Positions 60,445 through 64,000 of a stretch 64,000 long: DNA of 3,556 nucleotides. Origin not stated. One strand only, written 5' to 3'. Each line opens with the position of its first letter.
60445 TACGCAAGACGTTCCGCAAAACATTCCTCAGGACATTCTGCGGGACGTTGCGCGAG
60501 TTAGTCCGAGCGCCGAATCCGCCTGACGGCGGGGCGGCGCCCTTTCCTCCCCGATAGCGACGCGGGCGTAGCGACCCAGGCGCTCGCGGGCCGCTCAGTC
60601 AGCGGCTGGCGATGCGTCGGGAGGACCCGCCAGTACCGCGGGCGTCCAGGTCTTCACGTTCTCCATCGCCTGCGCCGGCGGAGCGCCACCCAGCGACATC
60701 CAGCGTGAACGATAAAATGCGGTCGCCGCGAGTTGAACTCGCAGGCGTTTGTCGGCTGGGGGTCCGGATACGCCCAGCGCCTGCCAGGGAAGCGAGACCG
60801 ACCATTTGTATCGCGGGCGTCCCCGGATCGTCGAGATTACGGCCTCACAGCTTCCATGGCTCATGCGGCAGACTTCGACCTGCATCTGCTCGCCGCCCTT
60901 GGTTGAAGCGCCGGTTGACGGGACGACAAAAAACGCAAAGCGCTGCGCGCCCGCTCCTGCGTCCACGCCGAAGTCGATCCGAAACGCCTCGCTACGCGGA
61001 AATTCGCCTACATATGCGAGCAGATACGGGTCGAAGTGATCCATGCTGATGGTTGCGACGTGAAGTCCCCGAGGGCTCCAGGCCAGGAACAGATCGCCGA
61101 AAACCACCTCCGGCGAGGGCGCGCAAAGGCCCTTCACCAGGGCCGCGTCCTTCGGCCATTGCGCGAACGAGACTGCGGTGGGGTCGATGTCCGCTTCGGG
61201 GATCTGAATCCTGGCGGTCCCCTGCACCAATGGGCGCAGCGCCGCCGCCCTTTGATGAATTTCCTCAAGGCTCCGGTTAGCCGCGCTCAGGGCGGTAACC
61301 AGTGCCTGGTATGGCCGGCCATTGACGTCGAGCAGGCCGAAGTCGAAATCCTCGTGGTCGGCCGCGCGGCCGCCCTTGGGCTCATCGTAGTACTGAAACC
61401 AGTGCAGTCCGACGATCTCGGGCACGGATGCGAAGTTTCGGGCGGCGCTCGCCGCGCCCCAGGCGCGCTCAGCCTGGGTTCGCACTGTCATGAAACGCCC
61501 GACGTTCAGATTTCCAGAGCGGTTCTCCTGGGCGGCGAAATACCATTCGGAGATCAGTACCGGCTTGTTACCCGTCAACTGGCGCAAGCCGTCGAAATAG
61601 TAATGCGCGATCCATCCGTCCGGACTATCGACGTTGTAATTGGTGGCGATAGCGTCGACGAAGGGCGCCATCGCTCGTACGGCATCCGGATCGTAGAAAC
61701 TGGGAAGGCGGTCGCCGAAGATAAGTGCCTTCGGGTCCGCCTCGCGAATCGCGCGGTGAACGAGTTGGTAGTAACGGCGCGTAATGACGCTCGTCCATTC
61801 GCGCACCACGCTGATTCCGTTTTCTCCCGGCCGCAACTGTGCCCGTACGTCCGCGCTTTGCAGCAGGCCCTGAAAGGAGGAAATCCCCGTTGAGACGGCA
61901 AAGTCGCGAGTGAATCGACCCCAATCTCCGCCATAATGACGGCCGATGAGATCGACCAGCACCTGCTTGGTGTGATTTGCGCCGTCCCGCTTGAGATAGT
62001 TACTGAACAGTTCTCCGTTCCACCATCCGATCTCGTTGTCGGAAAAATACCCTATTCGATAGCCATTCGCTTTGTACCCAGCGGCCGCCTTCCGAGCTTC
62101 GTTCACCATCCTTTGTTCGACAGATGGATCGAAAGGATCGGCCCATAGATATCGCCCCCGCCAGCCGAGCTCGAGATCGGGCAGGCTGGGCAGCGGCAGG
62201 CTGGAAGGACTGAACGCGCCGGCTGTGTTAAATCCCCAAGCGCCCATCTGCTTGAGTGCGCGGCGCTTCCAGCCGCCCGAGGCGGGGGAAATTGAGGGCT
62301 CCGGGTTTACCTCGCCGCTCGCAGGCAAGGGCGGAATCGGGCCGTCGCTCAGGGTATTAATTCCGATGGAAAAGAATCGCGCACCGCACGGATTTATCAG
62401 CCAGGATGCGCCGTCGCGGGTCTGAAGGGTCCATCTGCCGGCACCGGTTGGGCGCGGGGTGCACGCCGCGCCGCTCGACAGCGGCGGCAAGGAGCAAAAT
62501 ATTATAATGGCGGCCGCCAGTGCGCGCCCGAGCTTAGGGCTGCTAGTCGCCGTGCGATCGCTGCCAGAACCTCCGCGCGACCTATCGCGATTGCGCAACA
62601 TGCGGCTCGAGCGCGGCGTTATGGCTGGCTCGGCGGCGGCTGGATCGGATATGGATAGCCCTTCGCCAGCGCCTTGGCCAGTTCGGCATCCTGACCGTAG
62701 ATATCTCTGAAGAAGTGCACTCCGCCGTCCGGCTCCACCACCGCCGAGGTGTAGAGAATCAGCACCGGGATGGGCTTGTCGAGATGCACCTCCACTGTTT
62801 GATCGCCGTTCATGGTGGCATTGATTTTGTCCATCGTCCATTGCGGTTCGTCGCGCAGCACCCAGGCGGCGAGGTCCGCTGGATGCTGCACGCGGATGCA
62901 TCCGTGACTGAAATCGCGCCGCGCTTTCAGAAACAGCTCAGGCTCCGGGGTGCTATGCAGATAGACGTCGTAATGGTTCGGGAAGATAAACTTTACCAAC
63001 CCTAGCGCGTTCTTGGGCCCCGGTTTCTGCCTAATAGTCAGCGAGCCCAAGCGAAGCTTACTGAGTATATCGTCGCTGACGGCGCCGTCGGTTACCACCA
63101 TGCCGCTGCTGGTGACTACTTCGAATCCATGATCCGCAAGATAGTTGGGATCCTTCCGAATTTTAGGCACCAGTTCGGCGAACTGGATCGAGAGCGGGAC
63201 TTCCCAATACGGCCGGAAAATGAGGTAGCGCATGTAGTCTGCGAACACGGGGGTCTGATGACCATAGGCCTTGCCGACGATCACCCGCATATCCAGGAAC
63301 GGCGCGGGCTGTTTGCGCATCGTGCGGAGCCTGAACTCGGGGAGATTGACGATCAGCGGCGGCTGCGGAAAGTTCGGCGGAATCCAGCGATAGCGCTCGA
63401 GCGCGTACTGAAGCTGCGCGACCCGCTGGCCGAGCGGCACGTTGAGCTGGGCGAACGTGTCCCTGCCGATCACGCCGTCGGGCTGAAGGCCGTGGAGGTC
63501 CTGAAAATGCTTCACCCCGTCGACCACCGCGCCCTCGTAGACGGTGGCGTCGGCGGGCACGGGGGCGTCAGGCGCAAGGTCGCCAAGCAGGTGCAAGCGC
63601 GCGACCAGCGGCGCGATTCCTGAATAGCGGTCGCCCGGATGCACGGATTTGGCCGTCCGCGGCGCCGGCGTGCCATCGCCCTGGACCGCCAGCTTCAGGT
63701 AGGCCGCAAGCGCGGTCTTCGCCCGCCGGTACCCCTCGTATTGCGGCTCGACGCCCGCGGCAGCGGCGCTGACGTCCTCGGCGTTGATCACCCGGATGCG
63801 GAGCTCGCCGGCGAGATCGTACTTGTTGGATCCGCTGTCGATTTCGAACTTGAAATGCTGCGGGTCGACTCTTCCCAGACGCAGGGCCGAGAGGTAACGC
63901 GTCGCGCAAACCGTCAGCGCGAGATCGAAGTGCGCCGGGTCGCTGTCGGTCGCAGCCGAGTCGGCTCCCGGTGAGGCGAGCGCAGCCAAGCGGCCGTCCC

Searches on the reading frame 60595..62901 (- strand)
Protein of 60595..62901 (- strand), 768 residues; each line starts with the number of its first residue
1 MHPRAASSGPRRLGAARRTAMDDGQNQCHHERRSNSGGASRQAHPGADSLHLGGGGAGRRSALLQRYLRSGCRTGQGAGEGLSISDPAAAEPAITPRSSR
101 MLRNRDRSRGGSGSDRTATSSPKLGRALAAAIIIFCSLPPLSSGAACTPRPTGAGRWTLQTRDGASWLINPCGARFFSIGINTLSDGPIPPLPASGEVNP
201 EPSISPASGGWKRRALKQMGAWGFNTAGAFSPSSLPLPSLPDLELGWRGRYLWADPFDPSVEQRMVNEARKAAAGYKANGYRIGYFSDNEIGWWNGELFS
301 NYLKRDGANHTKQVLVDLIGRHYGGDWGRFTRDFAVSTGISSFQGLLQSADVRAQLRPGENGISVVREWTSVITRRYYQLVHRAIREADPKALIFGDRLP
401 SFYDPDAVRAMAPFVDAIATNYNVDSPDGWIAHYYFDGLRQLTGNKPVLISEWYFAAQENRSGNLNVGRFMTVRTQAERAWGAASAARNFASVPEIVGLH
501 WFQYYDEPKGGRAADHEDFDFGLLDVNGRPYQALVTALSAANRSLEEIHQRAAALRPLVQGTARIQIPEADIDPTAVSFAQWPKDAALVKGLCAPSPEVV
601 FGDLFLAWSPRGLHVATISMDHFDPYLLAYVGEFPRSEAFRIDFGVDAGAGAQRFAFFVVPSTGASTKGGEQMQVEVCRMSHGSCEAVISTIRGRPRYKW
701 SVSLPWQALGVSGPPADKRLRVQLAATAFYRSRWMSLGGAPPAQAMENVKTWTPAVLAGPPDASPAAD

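Call 16: search_protein_families(library=pfam, proteins=[window:60595-62901:-])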
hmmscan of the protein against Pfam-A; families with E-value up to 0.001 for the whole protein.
window:60595-62901:- (768 aa): 0 families

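Call 57: find_encoding_contigs(protein=window:60595-62901:-, flank=10000, max_places=1)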
Protein window:60595-62901:- (768 aa): no gene with exactly this product is on record in the collection.

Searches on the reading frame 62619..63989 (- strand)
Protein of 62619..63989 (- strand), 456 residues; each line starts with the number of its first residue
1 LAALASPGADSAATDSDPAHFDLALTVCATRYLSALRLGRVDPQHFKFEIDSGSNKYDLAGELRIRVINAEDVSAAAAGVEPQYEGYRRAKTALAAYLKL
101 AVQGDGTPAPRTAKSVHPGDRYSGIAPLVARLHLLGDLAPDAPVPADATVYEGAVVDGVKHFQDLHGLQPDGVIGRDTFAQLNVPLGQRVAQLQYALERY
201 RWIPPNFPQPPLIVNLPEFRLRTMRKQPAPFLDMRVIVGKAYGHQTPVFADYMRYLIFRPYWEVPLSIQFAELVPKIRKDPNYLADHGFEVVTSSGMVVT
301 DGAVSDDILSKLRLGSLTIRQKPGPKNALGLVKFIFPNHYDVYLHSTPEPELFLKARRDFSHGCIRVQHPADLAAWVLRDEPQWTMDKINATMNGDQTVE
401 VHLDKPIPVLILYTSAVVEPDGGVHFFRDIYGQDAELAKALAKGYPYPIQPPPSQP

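Call 52: search_protein_families(library=pfam, proteins=[window:62619-63989:-], max_evalue=0.01)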
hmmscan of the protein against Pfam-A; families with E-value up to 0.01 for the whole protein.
window:62619-63989:- (456 aa): 3 families
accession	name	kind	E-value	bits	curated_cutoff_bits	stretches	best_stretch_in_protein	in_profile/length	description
PF03734.19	YkuD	-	5.6e-23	82.6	23.4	1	212-379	4-140/146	L,D-transpeptidase catalytic domain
PF20142.4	Scaffold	-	1e-10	42.9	24.6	1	11-94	57-139/139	Scaffold domain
PF01471.23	PG_binding_1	-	1.3e-07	32.1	23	1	130-182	10-57/57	Putative peptidoglycan binding domain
